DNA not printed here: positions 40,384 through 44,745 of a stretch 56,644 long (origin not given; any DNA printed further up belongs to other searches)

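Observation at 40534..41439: RND efflux permease fused, through a roughly 240-aa proline-rich linker, to a C-terminal winged-helix DNA-binding domain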

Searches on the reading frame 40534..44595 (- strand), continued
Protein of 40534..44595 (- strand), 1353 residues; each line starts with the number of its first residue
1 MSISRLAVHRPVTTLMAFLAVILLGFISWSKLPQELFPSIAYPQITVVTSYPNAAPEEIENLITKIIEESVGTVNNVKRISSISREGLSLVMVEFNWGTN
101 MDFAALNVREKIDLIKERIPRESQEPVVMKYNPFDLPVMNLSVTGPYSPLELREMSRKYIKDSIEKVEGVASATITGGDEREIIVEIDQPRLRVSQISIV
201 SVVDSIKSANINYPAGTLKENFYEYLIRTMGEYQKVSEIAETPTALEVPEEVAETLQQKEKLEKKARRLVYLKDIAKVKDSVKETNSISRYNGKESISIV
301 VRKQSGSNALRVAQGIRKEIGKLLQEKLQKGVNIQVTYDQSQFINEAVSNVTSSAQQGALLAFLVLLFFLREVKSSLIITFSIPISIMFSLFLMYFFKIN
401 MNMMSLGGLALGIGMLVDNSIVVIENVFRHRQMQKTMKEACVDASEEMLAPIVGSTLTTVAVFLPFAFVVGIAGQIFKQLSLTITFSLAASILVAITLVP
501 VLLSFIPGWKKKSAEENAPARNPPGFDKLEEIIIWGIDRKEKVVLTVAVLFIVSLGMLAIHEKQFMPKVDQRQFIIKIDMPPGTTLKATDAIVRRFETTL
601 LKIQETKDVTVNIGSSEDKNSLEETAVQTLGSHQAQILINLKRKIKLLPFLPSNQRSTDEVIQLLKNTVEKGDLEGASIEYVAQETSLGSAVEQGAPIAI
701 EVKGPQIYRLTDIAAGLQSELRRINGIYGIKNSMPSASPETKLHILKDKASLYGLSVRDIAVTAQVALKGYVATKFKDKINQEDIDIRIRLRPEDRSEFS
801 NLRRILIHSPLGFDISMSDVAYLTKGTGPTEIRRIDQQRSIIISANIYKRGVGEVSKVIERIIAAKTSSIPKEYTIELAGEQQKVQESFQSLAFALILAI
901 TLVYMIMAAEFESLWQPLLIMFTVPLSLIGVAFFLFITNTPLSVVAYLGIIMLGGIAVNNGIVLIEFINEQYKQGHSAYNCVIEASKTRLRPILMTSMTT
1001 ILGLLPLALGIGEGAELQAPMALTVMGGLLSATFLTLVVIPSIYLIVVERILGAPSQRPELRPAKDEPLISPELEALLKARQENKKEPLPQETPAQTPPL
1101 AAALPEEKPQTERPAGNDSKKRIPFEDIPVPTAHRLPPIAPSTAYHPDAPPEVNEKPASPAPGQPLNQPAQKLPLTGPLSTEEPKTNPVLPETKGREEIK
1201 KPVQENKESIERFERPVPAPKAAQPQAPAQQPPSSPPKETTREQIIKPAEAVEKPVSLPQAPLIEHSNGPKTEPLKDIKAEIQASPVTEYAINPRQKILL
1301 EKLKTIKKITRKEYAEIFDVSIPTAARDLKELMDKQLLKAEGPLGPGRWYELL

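Call 5: find_homologous_proteins(query=window:40534-44595:-, max_evalue=1e-10)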
Query window:40534-44595:- (1353 aa): 7969 proteins with E <= 1e-10 among 8000 candidates; the best 120 are listed.
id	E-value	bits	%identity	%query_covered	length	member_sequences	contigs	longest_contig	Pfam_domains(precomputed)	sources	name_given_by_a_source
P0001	0.0e+0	2623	89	100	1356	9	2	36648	PF03176.22,PF02355.23,PF00873.26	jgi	-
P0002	0.0e+0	2294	81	100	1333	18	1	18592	PF03176.22,PF02355.23,PF00873.26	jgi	-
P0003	0.0e+0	1740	69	84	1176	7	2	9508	PF03176.22,PF02355.23,PF08220.19,PF00873.26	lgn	-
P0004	0.0e+0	1737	70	82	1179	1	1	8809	PF03176.22,PF02355.23,PF08220.19,PF00873.26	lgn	-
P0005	0.0e+0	1726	72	78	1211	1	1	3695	PF03176.22,PF00873.26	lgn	-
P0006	0.0e+0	1724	69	82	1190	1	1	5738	PF03176.22,PF02355.23,PF00873.26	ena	-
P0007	0.0e+0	1717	69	81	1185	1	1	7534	PF03176.22,PF02355.23,PF00873.26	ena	-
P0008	0.0e+0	1716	69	82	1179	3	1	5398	PF03176.22,PF02355.23,PF00873.26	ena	-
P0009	0.0e+0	1705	66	85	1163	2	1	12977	PF03176.22,PF02355.23,PF08220.19,PF13545.13,PF00873.26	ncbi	-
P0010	0.0e+0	1705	68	82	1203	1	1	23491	PF03176.22,PF02355.23,PF08220.19,PF00873.26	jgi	-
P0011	0.0e+0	1704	70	79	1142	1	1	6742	PF03176.22,PF02355.23,PF00873.26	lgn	-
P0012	0.0e+0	1703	68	83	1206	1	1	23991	PF03176.22,PF00873.26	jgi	jgi:HAE1 family hydrophobic/amphiphilic exporter-1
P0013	0.0e+0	1694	69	80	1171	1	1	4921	PF03176.22,PF02355.23,PF08220.19,PF00873.26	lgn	-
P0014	0.0e+0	1693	68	81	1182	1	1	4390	PF03176.22,PF00873.26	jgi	jgi:HAE1 family hydrophobic/amphiphilic exporter-1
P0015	0.0e+0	1691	69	81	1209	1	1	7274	PF03176.22,PF02355.23,PF00873.26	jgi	jgi:HAE1 family hydrophobic/amphiphilic exporter-1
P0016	0.0e+0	1690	72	76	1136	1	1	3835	PF03176.22,PF08220.19,PF00873.26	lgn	-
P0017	0.0e+0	1688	68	82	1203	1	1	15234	PF03176.22,PF08220.19,PF00873.26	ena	-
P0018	0.0e+0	1688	61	99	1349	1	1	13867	PF03176.22,PF02355.23,PF00873.26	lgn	-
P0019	0.0e+0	1682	67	82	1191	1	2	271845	PF03176.22,PF02355.23,PF00873.26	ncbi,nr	ncbi:MAG: efflux RND transporter permease subunit [Candidatus Omnitrophica bacterium]|nr:efflux RND 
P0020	0.0e+0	1681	67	82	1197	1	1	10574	PF02355.23,PF00873.26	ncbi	-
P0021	0.0e+0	1677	69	81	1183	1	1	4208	PF03176.22,PF02355.23,PF08220.19,PF00873.26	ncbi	-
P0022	0.0e+0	1674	65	84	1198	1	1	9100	PF02355.23,PF00873.26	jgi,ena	-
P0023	0.0e+0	1674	69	78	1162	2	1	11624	PF03176.22,PF08220.19,PF00873.26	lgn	-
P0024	0.0e+0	1672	68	82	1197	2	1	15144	PF03176.22,PF02355.23,PF08220.19,PF00873.26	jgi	-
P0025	0.0e+0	1667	67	80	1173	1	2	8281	PF03176.22,PF00873.26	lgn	-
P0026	0.0e+0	1663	65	86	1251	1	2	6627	PF03176.22,PF00873.26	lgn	-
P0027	0.0e+0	1659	71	78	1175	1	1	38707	PF03176.22,PF02355.23,PF00873.26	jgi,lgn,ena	-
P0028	0.0e+0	1653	59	100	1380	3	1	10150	PF03176.22,PF00403.33,PF00873.26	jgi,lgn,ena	-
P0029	0.0e+0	1652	64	85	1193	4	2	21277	PF03176.22,PF00873.26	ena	-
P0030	0.0e+0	1652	67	81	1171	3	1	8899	PF03176.22,PF00873.26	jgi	-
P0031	0.0e+0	1649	64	84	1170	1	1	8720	PF03176.22,PF00873.26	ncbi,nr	ncbi:MAG: efflux RND transporter permease subunit [Candidatus Omnitrophica bacterium]|nr:efflux RND 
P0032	0.0e+0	1644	66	80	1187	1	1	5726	PF03176.22,PF00873.26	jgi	jgi:HAE1 family hydrophobic/amphiphilic exporter-1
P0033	0.0e+0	1644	59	100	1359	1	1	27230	PF03176.22,PF00873.26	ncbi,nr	ncbi:MAG: efflux RND transporter permease subunit [Candidatus Omnitrophica bacterium]|nr:efflux RND 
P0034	0.0e+0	1641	66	82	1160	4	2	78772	PF03176.22,PF08220.19,PF00873.26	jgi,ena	-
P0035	0.0e+0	1639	65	82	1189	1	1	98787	PF03176.22,PF00873.26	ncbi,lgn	-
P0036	0.0e+0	1636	66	82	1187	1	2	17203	PF03176.22,PF00873.26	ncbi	ncbi:MAG: efflux RND transporter permease subunit [bacterium]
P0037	0.0e+0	1636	67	79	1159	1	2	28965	PF03176.22,PF08220.19,PF00873.26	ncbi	-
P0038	0.0e+0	1635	69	78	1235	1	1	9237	PF03176.22,PF00873.26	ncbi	-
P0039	0.0e+0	1633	66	82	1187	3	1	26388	PF03176.22,PF00873.26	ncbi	ncbi:MAG: efflux RND transporter permease subunit [Candidatus Omnitrophota bacterium]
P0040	0.0e+0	1632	65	82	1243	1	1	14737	PF03176.22,PF00873.26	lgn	-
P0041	0.0e+0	1632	67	81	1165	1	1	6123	PF03176.22,PF00873.26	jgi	jgi:HAE1 family hydrophobic/amphiphilic exporter-1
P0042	0.0e+0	1632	69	79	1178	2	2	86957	PF03176.22,PF02355.23,PF00873.26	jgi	jgi:HAE1 family hydrophobic/amphiphilic exporter-1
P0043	0.0e+0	1627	65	83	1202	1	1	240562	PF03176.22,PF00873.26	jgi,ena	-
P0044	0.0e+0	1625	63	84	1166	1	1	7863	PF13412.13,PF03176.22,PF08220.19,PF00873.26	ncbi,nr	ncbi:MAG: efflux RND transporter permease subunit [Candidatus Omnitrophica bacterium]|nr:efflux RND 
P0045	0.0e+0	1623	66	81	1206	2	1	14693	PF03176.22,PF02355.23,PF08220.19,PF00873.26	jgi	-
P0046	0.0e+0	1621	68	78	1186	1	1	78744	PF03176.22,PF08220.19,PF00873.26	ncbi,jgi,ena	ncbi:MAG: efflux RND transporter permease subunit [Candidatus Omnitrophota bacterium]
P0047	0.0e+0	1621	68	78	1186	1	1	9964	PF03176.22,PF08220.19,PF00873.26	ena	-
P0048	0.0e+0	1618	65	84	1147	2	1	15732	PF03176.22,PF08220.19,PF00873.26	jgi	-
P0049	0.0e+0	1617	66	79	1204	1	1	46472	PF03176.22,PF00873.26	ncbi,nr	ncbi:MAG: efflux RND transporter permease subunit [Candidatus Omnitrophica bacterium]|nr:efflux RND 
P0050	0.0e+0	1617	63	84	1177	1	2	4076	PF03176.22,PF02355.23,PF00873.26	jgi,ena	-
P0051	0.0e+0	1616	68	78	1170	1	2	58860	PF03176.22,PF00873.26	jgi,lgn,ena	-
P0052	0.0e+0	1609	69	77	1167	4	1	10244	PF03176.22,PF00873.26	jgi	jgi:HAE1 family hydrophobic/amphiphilic exporter-1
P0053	0.0e+0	1603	64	82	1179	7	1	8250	PF03176.22,PF00873.26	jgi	jgi:HAE1 family hydrophobic/amphiphilic exporter-1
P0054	0.0e+0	1602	65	82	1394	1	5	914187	PF03176.22,PF00873.26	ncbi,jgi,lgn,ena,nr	ncbi:MAG TPA: efflux RND transporter permease subunit [Candidatus Omnitrophota bacterium]|nr:efflux 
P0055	0.0e+0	1597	65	82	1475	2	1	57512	PF03176.22,PF02355.23,PF08220.19,PF00873.26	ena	-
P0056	0.0e+0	1597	68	78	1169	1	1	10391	PF03176.22,PF08220.19,PF00873.26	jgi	-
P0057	0.0e+0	1595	64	82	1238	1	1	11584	PF03176.22,PF00873.26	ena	-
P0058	0.0e+0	1590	66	78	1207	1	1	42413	PF03176.22,PF00873.26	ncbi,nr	ncbi:MAG: efflux RND transporter permease subunit [Candidatus Omnitrophota bacterium]|nr:efflux RND 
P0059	0.0e+0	1586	65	82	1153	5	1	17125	PF03176.22,PF00873.26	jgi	-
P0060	0.0e+0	1585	66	81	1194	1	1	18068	PF03176.22,PF00873.26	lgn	-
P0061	0.0e+0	1584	66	78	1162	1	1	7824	PF03176.22,PF00873.26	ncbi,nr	ncbi:MAG: efflux RND transporter permease subunit [Candidatus Omnitrophota bacterium]|nr:efflux RND 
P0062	0.0e+0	1581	66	80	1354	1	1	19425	PF03176.22,PF00873.26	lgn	-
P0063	0.0e+0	1575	66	79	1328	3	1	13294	PF03176.22,PF00873.26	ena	-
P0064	0.0e+0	1570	64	79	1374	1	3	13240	PF00873.26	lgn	-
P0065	0.0e+0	1560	65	79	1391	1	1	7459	PF03176.22,PF00873.26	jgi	jgi:hydrophobic/amphiphilic exporter-1 (mainly G- bacteria), HAE1 family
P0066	0.0e+0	1559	64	81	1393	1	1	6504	PF03176.22,PF00873.26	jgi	jgi:HAE1 family hydrophobic/amphiphilic exporter-1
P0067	0.0e+0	1557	65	81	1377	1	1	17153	PF03176.22,PF00873.26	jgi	jgi:hydrophobic/amphiphilic exporter-1 (mainly G- bacteria), HAE1 family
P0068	0.0e+0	1556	63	85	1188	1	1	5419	PF03176.22,PF00873.26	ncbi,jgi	jgi:HAE1 family hydrophobic/amphiphilic exporter-1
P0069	0.0e+0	1553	64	82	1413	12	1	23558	PF03176.22,PF00873.26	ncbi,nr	ncbi:MAG: efflux RND transporter permease subunit [Candidatus Omnitrophica bacterium]|nr:efflux RND 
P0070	0.0e+0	1552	66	78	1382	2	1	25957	PF03176.22,PF00873.26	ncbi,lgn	-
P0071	0.0e+0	1544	65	77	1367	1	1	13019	PF03176.22,PF00873.26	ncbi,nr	ncbi:MAG: efflux RND transporter permease subunit [Candidatus Omnitrophica bacterium]|nr:efflux RND 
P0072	0.0e+0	1533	66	77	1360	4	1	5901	PF03176.22,PF00873.26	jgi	jgi:HAE1 family hydrophobic/amphiphilic exporter-1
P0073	0.0e+0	1531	71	75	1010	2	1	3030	PF03176.22,PF02355.23,PF00873.26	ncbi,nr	ncbi:MAG: efflux RND transporter permease subunit, partial [Candidatus Omnitrophica bacterium]|nr:ef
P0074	0.0e+0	1531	62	86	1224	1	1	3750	PF03176.22,PF00873.26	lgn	-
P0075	0.0e+0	1520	65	81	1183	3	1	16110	PF03176.22,PF00873.26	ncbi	ncbi:MAG: efflux RND transporter permease subunit, partial [Candidatus Omnitrophota bacterium]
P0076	0.0e+0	1508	64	78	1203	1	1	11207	PF03176.22,PF00873.26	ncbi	-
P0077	0.0e+0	1505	64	82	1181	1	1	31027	PF03176.22,PF00873.26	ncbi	ncbi:MAG: efflux RND transporter permease subunit, partial [Candidatus Omnitrophota bacterium]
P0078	0.0e+0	1487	66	77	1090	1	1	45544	PF03176.22,PF00873.26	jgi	jgi:hydrophobic/amphiphilic exporter-1 (mainly G- bacteria), HAE1 family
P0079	0.0e+0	1462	63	77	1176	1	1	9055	PF03176.22,PF00873.26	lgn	-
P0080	0.0e+0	1447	62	77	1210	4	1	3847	PF03176.22,PF00873.26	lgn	-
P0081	0.0e+0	1408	69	70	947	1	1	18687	PF03176.22,PF00873.26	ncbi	ncbi:MAG: efflux RND transporter permease subunit, partial [Candidatus Omnitrophota bacterium]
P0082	0.0e+0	1407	61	77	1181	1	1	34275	PF03176.22,PF00873.26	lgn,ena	-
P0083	0.0e+0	1372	53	100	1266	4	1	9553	PF13412.13,PF08279.19,PF03176.22,PF02355.23,PF08220.19,PF00873.26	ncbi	-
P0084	0.0e+0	1361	61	77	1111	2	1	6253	PF03176.22,PF00873.26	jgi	-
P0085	0.0e+0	1323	58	77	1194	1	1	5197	PF03176.22,PF00873.26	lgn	-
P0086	0.0e+0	1302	53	84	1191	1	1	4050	PF03176.22,PF02355.23,PF00873.26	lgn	-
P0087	0.0e+0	1260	56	78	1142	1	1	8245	PF08220.19,PF00873.26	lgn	-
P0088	0.0e+0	1256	52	82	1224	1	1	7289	PF03176.22,PF00873.26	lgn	-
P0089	0.0e+0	1252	53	82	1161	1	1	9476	PF00873.26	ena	-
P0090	0.0e+0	1250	55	80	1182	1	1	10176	PF13412.13,PF03176.22,PF00873.26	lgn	-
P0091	0.0e+0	1243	51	82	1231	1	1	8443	PF13412.13,PF03176.22,PF08220.19,PF00873.26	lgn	-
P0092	0.0e+0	1238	52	82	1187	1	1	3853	PF03176.22,PF08220.19,PF00873.26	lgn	-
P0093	0.0e+0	1232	52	80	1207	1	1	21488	PF03176.22,PF08220.19,PF00873.26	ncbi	ncbi:efflux RND transporter permease subunit [Candidatus Omnitrophota bacterium]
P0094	0.0e+0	1229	51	82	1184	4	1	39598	PF03176.22,PF08220.19,PF00873.26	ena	-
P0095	0.0e+0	1222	54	77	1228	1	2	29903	PF03176.22,PF02355.23,PF08220.19,PF00873.26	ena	-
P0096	0.0e+0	1221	53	77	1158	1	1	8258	PF08279.19,PF03176.22,PF08220.19,PF00873.26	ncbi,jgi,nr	ncbi:MAG TPA: DeoR family transcriptional regulator [Candidatus Omnitrophica bacterium]|nr:DeoR fami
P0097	0.0e+0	1221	51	80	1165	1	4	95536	PF03176.22,PF08220.19,PF00873.26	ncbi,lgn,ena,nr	ncbi:MAG: efflux RND transporter permease subunit [Candidatus Omnitrophica bacterium]|nr:efflux RND 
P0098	0.0e+0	1221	52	77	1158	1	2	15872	PF08279.19,PF03176.22,PF08220.19,PF00873.26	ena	-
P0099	0.0e+0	1219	52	81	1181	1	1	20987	PF03176.22,PF08220.19,PF00873.26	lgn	-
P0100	0.0e+0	1219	52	82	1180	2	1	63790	PF03176.22,PF08220.19,PF00873.26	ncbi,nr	ncbi:MAG: efflux RND transporter permease subunit [Candidatus Omnitrophica bacterium]|nr:efflux RND 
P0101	0.0e+0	1218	52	77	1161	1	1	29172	PF08279.19,PF03176.22,PF08220.19,PF00873.26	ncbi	-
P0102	0.0e+0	1216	53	77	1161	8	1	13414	PF03176.22,PF08220.19,PF00873.26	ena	-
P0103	0.0e+0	1214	51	82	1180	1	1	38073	PF03176.22,PF08220.19,PF00873.26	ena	-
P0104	0.0e+0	1214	51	79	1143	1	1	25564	PF13412.13,PF03176.22,PF08220.19,PF00873.26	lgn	-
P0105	0.0e+0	1213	53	78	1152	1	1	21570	PF13412.13,PF08279.19,PF03176.22,PF08220.19,PF00873.26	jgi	jgi:HAE1 family hydrophobic/amphiphilic exporter-1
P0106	0.0e+0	1213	51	82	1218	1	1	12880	PF03176.22,PF00873.26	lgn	-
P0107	0.0e+0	1212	54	77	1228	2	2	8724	PF03176.22,PF02355.23,PF08220.19,PF00873.26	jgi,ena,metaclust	metaclust:\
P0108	0.0e+0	1212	51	82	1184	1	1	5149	PF03176.22,PF00873.26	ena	-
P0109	0.0e+0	1211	52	79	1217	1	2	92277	PF03176.22,PF08220.19,PF00873.26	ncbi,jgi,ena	-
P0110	0.0e+0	1210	50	84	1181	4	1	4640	PF03176.22,PF02355.23,PF00873.26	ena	-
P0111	0.0e+0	1210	51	81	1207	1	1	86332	PF03176.22,PF00873.26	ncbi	ncbi:efflux RND transporter permease subunit [Candidatus Omnitrophota bacterium]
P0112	0.0e+0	1210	52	78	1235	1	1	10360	PF03176.22,PF00873.26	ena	-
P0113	0.0e+0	1210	52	77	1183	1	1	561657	PF03176.22,PF02355.23,PF08220.19,PF00873.26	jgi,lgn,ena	-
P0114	0.0e+0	1209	54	77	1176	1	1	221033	PF03176.22,PF00873.26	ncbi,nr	ncbi:MAG: efflux RND transporter permease subunit [Candidatus Omnitrophica bacterium]|nr:efflux RND 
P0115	0.0e+0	1208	50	83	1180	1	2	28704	PF03176.22,PF00873.26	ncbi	-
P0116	0.0e+0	1208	50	84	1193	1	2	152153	PF03176.22,PF02355.23,PF08220.19,PF00873.26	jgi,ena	-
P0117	0.0e+0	1207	49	84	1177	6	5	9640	PF03176.22,PF02355.23,PF08220.19,PF00873.26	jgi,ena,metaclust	metaclust:\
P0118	0.0e+0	1206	52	78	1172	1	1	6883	PF03176.22,PF02355.23,PF00873.26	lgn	-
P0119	0.0e+0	1206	51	77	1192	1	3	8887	PF03176.22,PF02355.23,PF00873.26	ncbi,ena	-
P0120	0.0e+0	1206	53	77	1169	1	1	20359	PF13412.13,PF03176.22,PF00873.26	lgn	-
